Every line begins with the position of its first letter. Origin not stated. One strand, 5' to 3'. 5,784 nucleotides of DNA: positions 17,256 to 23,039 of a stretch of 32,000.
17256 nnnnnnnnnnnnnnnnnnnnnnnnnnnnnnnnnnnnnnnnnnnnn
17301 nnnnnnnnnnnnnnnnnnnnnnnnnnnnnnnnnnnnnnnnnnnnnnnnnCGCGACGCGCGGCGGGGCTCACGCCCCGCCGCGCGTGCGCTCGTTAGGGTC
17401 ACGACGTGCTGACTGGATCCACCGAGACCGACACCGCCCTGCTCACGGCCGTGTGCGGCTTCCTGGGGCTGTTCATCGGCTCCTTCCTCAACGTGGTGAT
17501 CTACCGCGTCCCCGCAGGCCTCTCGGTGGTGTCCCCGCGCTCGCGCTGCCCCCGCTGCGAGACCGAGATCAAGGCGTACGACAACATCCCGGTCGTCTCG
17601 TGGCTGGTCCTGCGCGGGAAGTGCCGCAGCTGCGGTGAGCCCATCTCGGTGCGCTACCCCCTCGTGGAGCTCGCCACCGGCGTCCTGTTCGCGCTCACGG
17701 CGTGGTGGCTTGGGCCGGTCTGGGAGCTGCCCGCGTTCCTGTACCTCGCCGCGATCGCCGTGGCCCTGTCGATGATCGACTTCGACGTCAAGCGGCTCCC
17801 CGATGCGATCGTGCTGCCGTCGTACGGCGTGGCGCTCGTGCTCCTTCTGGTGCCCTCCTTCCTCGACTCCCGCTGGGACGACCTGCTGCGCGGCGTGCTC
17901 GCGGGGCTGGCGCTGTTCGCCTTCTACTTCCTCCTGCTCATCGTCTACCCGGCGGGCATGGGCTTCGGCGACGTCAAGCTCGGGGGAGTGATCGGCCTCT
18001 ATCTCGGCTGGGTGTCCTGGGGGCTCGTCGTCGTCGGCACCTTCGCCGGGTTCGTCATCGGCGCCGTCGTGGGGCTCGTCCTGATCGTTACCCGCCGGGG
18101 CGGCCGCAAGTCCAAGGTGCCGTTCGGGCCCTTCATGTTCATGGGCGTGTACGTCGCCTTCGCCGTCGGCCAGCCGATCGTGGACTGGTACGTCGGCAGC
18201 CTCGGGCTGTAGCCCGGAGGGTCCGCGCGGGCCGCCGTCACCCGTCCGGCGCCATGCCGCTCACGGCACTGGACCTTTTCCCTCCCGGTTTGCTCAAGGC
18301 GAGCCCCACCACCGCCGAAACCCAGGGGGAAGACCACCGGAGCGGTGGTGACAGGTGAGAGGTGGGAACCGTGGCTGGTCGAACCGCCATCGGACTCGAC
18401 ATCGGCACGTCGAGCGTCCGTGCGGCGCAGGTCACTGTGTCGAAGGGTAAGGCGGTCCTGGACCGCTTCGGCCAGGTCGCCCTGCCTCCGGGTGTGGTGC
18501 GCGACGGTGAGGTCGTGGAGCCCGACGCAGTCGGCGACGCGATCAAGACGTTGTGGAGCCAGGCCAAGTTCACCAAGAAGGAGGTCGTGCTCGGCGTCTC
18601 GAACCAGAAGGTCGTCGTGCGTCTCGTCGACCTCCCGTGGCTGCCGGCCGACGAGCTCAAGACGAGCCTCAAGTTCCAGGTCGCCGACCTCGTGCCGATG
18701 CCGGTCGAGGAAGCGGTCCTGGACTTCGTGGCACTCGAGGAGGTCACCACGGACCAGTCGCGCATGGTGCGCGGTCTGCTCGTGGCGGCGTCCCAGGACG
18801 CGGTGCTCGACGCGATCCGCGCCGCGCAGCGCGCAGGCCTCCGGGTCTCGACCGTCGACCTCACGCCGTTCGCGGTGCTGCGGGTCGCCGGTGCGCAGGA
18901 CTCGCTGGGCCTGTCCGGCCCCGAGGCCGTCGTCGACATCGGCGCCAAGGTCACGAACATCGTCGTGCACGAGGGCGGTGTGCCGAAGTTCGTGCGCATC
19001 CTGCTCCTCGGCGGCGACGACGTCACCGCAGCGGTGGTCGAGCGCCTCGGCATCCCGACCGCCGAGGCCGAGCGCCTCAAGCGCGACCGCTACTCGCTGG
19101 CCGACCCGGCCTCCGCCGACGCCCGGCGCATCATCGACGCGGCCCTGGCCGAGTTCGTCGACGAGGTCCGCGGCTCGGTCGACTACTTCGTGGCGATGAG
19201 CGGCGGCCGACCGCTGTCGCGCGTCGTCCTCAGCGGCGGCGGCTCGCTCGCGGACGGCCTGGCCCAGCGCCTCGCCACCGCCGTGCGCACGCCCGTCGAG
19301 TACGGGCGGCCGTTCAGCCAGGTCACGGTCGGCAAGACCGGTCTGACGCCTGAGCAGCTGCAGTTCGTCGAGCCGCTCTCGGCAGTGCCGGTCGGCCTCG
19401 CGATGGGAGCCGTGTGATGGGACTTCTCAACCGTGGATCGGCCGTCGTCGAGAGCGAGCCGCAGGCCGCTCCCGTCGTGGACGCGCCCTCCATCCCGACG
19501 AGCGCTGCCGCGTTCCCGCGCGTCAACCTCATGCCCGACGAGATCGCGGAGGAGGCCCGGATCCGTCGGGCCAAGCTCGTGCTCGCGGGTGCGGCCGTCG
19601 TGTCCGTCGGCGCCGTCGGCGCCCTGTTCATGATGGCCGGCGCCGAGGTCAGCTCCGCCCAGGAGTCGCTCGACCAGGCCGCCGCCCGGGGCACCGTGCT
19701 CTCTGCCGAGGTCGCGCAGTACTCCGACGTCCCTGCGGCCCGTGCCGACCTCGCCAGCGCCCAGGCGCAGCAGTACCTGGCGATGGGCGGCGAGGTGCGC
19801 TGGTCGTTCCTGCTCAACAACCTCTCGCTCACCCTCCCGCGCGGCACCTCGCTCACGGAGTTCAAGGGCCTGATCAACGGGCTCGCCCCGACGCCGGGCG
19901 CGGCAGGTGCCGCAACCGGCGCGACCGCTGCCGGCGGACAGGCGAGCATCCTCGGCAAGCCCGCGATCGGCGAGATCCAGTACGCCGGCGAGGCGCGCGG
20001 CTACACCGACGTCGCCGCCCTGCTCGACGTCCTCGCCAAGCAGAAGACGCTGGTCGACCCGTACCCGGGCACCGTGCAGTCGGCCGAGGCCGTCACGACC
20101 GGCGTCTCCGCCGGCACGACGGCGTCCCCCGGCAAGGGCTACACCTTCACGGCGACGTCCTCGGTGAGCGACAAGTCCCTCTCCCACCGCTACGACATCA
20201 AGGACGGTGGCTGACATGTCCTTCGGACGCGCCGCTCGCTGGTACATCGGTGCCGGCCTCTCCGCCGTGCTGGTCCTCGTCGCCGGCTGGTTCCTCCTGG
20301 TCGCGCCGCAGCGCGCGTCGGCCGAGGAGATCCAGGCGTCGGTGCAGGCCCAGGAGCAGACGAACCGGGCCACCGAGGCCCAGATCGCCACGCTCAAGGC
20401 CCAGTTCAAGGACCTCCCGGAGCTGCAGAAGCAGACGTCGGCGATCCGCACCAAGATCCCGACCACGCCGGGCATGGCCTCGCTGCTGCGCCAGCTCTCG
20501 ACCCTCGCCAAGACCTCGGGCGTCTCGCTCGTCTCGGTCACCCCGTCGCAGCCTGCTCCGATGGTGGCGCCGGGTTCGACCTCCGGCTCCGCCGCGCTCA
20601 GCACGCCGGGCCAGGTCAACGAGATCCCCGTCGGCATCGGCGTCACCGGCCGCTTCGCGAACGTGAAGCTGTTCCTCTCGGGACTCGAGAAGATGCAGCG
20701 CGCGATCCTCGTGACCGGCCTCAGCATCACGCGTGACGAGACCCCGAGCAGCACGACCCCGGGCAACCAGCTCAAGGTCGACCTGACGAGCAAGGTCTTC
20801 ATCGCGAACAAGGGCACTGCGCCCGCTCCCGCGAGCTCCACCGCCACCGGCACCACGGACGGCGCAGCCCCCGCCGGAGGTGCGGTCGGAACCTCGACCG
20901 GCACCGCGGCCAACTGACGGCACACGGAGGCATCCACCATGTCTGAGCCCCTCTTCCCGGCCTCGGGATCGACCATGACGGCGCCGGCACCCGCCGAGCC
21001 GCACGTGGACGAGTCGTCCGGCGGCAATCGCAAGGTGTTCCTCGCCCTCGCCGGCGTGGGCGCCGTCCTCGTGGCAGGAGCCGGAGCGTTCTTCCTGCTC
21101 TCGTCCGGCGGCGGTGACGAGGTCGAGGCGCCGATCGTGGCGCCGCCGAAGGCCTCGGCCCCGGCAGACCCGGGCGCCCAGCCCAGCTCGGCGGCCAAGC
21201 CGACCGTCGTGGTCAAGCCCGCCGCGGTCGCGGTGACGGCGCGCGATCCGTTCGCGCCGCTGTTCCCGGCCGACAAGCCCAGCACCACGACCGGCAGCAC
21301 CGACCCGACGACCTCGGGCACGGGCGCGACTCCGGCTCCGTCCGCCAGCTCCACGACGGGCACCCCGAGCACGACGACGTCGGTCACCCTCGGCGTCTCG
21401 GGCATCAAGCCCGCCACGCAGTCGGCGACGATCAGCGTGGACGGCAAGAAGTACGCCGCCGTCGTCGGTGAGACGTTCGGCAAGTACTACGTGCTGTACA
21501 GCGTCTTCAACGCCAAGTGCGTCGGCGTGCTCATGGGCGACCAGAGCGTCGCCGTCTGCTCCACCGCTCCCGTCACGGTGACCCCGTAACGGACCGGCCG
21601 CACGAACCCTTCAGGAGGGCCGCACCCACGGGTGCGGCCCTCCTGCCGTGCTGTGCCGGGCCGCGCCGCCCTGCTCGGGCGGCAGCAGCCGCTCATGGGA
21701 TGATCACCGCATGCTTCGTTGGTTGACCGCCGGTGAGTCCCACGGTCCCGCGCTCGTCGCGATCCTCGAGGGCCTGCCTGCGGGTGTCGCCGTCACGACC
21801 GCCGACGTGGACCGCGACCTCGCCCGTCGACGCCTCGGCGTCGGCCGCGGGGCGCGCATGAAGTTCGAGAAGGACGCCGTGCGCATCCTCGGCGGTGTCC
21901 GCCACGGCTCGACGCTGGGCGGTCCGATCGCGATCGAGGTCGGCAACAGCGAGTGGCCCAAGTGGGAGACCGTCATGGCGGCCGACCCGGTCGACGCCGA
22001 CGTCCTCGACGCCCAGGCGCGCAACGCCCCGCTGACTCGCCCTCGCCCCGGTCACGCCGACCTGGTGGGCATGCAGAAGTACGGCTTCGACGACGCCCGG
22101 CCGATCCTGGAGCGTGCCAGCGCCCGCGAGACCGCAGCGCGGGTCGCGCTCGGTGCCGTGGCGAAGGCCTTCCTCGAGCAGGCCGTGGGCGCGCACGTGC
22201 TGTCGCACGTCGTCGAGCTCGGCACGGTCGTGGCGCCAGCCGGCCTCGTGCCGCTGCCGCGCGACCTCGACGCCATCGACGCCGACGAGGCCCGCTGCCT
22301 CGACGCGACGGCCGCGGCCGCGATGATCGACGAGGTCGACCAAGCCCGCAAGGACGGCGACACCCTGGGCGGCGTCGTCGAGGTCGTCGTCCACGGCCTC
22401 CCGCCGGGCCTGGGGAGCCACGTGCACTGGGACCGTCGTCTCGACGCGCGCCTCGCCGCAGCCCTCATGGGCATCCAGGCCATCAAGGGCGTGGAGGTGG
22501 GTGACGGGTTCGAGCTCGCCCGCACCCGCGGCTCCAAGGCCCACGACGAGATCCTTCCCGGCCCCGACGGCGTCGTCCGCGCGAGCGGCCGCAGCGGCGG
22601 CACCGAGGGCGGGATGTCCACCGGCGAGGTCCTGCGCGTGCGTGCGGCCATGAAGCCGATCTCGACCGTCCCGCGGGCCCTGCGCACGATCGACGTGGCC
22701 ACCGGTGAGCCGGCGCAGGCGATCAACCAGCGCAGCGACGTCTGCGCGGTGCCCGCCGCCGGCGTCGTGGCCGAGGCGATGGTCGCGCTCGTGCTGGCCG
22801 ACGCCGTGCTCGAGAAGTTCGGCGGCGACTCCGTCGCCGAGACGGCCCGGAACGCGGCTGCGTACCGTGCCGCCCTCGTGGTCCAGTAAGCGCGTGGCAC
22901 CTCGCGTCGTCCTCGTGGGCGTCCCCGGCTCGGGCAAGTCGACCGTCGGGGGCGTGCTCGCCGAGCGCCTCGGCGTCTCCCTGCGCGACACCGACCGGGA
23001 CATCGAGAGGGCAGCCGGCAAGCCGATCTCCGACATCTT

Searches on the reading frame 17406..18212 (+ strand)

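Call 13: search_protein_families(library=pfam, proteins=[window:17406-18212:+])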
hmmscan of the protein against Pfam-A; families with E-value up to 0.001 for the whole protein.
window:17406-18212:+ (268 aa): 2 families
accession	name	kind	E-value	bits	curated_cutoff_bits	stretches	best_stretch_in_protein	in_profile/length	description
PF06750.18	A24_N_bact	-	5.2e-38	129.4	23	1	20-100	2-82/84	Bacterial Peptidase A24 N-terminal domain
PF01478.23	Peptidase_A24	-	1.4e-10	42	26.5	1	113-224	2-104/104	Type IV leader peptidase family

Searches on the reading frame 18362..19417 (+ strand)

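Call 13: search_protein_families(library=pfam, proteins=[window:18362-19417:+])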
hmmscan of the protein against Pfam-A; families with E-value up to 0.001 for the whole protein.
window:18362-19417:+ (351 aa): 2 families
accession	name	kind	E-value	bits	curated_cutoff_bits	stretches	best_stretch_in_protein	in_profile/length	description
PF11104.14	PilM_2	-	9.1e-48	163.4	27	1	11-348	1-337/340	Type IV pilus assembly protein PilM;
PF14450.12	FtsA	-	2e-14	54.5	31.8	1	189-317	1-112/127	Cell division protein FtsA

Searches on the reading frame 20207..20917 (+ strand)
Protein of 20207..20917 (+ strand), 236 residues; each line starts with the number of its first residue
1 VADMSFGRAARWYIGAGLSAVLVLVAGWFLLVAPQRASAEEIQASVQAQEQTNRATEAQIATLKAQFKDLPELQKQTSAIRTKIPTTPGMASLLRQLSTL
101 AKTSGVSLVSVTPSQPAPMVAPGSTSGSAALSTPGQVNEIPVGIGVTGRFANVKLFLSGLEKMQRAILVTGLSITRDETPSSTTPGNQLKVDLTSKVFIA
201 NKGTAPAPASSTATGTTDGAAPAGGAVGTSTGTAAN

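Call 13: search_protein_families(library=pfam, proteins=[window:20207-20917:+])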
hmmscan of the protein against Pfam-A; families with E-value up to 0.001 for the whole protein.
window:20207-20917:+ (236 aa): 3 families
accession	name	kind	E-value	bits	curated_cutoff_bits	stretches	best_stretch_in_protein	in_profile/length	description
PF04350.18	PilO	-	2.1e-12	47.8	22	2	137-198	84-141/145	Pilus assembly protein, PilO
PF10741.14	T2SSM_b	-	8e-07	29.4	21.7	1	91-198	17-110/111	Type II secretion system (T2SS), protein M subtype b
PF04612.17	T2SSM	-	1.6e-05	25.6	27.8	1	16-73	20-76/160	Type II secretion system (T2SS), protein M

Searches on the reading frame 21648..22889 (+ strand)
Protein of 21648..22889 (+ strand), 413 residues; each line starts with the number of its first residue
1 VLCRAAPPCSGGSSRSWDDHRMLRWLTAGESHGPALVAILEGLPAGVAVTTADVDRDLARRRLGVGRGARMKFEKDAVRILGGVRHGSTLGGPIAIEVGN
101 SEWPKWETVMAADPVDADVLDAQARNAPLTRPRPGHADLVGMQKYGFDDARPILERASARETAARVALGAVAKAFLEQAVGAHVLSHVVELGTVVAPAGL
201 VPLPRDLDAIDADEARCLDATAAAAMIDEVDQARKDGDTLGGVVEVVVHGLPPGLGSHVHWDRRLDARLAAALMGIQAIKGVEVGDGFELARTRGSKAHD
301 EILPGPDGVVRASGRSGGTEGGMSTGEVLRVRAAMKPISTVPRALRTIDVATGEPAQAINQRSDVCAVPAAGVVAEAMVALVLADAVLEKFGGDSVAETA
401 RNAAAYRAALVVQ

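Call 13: search_protein_families(library=pfam, proteins=[window:21648-22889:+])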
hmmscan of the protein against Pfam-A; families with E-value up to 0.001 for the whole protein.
window:21648-22889:+ (413 aa): 1 family
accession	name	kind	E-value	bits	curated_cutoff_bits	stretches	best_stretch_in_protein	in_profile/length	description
PF01264.26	Chorismate_synt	-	6.4e-117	390.4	27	1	23-388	1-327/327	Chorismate synthase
